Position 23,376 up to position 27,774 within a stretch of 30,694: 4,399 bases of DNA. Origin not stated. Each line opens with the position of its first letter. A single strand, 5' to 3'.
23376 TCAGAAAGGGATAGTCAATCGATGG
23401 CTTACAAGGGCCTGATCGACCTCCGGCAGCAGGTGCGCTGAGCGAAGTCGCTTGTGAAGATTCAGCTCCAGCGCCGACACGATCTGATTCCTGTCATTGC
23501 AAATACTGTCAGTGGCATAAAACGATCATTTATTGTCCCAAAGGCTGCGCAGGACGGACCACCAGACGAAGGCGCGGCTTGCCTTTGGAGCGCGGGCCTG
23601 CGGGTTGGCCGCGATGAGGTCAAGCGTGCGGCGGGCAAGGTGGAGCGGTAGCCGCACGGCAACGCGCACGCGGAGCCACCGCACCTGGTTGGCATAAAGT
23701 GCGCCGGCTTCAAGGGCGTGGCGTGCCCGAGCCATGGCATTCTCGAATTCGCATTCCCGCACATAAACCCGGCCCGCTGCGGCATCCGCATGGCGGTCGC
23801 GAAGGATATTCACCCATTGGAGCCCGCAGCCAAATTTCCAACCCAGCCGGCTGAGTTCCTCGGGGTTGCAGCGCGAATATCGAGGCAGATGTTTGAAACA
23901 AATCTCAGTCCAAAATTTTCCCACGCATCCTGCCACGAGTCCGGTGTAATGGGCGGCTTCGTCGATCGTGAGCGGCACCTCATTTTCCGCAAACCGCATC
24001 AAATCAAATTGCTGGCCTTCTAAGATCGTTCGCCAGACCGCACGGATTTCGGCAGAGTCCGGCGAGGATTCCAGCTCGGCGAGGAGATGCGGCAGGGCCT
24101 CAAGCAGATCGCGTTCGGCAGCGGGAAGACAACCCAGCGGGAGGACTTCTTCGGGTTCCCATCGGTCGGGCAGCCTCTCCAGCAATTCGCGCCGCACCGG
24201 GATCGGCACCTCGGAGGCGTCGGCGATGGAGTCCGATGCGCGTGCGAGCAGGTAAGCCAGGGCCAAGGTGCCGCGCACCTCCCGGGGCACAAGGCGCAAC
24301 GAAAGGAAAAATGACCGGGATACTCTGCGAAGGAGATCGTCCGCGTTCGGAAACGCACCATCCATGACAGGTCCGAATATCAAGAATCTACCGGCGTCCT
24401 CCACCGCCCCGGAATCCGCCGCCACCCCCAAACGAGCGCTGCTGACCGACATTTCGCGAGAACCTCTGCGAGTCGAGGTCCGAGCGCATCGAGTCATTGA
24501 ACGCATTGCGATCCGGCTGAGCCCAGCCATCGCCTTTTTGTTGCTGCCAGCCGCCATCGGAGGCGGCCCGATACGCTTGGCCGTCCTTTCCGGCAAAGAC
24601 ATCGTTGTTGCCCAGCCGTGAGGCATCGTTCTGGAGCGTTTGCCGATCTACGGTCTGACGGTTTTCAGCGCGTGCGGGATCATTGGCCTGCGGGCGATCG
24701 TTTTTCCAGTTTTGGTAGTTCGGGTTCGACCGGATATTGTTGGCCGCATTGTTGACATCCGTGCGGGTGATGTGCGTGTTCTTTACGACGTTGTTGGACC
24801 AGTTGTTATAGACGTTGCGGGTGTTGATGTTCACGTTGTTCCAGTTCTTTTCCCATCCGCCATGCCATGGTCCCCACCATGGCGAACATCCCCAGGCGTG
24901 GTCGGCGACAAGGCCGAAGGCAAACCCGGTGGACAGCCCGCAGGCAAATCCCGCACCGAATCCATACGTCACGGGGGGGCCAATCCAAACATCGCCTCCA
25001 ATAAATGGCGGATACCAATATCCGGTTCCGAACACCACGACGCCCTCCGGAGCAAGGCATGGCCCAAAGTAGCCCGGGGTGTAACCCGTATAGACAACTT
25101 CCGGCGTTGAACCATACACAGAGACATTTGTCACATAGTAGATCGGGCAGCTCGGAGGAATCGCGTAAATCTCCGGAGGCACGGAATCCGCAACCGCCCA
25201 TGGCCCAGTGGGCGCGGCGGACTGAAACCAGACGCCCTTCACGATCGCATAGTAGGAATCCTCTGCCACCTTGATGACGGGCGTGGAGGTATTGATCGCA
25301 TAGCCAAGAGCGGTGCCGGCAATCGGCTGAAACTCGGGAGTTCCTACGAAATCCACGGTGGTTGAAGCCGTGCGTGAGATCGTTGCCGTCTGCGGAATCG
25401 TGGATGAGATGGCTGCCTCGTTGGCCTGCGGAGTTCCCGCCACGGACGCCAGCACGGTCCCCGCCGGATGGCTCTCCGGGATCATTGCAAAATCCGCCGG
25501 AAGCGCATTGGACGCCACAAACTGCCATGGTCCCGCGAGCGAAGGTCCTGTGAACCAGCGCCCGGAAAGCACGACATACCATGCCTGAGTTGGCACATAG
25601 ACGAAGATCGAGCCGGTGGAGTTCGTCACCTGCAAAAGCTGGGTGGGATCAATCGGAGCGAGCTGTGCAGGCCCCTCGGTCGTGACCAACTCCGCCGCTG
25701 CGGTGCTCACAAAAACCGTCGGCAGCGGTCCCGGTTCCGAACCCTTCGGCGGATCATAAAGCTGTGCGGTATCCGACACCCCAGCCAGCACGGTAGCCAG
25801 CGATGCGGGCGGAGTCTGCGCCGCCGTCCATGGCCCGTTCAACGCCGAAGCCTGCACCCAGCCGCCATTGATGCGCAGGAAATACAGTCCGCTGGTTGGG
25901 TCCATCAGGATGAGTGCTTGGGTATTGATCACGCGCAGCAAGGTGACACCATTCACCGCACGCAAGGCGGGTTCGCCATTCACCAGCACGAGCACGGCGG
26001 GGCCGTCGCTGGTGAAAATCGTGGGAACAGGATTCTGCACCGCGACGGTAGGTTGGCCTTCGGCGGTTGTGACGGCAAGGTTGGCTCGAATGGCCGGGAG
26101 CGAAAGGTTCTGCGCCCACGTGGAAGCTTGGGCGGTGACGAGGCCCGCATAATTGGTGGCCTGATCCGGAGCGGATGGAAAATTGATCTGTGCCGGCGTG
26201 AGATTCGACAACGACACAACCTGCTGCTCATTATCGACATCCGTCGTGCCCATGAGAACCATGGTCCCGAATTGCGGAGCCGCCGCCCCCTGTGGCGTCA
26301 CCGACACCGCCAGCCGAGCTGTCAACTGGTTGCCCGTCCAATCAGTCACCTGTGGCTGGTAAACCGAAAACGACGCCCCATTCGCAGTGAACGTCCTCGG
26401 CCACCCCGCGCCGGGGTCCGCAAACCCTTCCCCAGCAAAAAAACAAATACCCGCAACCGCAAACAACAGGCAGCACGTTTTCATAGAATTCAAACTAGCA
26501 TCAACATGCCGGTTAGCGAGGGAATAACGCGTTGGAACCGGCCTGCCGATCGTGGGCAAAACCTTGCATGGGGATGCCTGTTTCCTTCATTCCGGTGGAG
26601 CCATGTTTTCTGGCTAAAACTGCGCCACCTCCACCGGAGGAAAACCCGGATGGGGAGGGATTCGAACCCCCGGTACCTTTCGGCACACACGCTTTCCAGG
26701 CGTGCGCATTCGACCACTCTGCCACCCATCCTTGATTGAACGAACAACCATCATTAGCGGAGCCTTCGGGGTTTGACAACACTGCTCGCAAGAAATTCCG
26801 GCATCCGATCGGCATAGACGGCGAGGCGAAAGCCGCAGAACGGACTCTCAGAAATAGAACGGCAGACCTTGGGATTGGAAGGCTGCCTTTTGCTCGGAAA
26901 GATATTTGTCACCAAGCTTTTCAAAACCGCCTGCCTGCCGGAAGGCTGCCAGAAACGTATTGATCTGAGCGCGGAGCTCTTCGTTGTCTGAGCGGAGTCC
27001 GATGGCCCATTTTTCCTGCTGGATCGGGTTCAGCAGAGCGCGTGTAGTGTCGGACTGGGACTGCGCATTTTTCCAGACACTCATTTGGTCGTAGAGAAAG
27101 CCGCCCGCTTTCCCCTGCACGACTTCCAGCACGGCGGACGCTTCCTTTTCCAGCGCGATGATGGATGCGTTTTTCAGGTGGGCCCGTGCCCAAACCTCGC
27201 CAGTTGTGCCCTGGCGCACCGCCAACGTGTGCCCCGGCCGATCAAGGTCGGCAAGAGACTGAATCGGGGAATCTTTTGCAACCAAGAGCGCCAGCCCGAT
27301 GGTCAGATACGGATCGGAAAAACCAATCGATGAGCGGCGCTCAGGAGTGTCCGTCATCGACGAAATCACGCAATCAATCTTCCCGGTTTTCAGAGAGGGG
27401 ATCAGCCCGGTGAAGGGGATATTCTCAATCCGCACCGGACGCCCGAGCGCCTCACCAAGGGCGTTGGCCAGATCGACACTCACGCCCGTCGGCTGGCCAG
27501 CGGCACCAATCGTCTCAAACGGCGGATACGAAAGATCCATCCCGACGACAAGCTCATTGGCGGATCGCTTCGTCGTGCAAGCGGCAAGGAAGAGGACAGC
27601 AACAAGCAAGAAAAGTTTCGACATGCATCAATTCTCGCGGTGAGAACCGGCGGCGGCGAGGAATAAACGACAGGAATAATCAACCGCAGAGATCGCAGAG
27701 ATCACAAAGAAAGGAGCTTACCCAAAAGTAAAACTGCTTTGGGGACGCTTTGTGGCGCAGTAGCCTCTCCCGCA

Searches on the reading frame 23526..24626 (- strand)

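Call 6: search_protein_families(library=pfam, proteins=[window:23526-24626:-], max_evalue=0.001)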
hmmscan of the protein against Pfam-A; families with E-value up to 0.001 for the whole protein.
window:23526-24626:- (366 aa): 1 family
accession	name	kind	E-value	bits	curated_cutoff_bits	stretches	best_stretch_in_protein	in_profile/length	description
PF00494.24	SQS_PSY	-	1.2e-29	104.2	26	1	99-288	1-171/263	Squalene/phytoene synthase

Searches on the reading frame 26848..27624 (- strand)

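Call 37: search_protein_families(library=ncbifam, proteins=[window:26848-27624:-], max_evalue=0.00001)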
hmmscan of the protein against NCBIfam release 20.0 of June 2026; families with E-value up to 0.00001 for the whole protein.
window:26848-27624:- (258 aa): 14 families
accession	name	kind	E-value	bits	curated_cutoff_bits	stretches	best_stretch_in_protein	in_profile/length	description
TIGR01096.1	3A0103s03R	subfamily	9.1e-42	143.3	256.35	1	6-242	7-250/250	lysine/arginine/ornithine ABC transporter substrate-binding protein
NF008426.0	PRK11260.1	equivalog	4e-32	111.5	312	1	20-243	38-261/266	cystine ABC transporter substrate-binding protein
NF007029.0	PRK09495.1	equivalog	2e-31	109.7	303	1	7-244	9-245/248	glutamine ABC transporter substrate-binding protein GlnH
NF041765.1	ArtJ_Ecoli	equivalog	2.7e-29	102.5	510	1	6-243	4-242/243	arginine ABC transporter substrate-binding protein ArtJ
NF041764.1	ArtI_Ecoli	equivalog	2.3e-24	86.1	522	1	6-242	4-241/243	arginine ABC transporter substrate-binding protein ArtI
NF011965.0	PRK15437.1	equivalog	2.1e-23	83.3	459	1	9-243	10-254/260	histidine ABC transporter substrate-binding protein HisJ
TIGR02995.1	ectoine_ehuB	equivalog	1.5e-22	80.1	190.9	1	34-247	43-265/275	ectoine/hydroxyectoine ABC transporter substrate-binding protein EhuB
NF011586.0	PRK15010.1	equivalog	1.6e-22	80.4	440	1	13-242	16-253/260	lysine/arginine/ornithine ABC transporter substrate-binding protein ArgT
NF011583.0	PRK15007.1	subfamily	2.1e-21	76.4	358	1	7-242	5-241/243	arginine ABC transporter substrate-binding protein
NF052427.1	StpK7MSMEG_1200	equivalog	5.6e-14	51.5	900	1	19-111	358-449/601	serine/threonine protein kinase StpK7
NF008063.0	PRK10797.1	subfamily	2.7e-12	46.5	375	1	25-243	42-271/302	glutamate/aspartate ABC transporter substrate-binding protein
NF008112.0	PRK10859.1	equivalog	8.5e-12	44.3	354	1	22-246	42-269/483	membrane-bound lytic murein transglycosylase MltF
NF008885.0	PRK11917.1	equivalog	7.5e-11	42.1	373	1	20-142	35-159/259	bifunctional adhesin/ABC transporter aspartate/glutamate-binding protein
TIGR04262.1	orph_peri_GRRM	subfamily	3.5e-06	26.5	190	1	45-202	22-180/257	extracellular substrate binding-like orphan protein GrrP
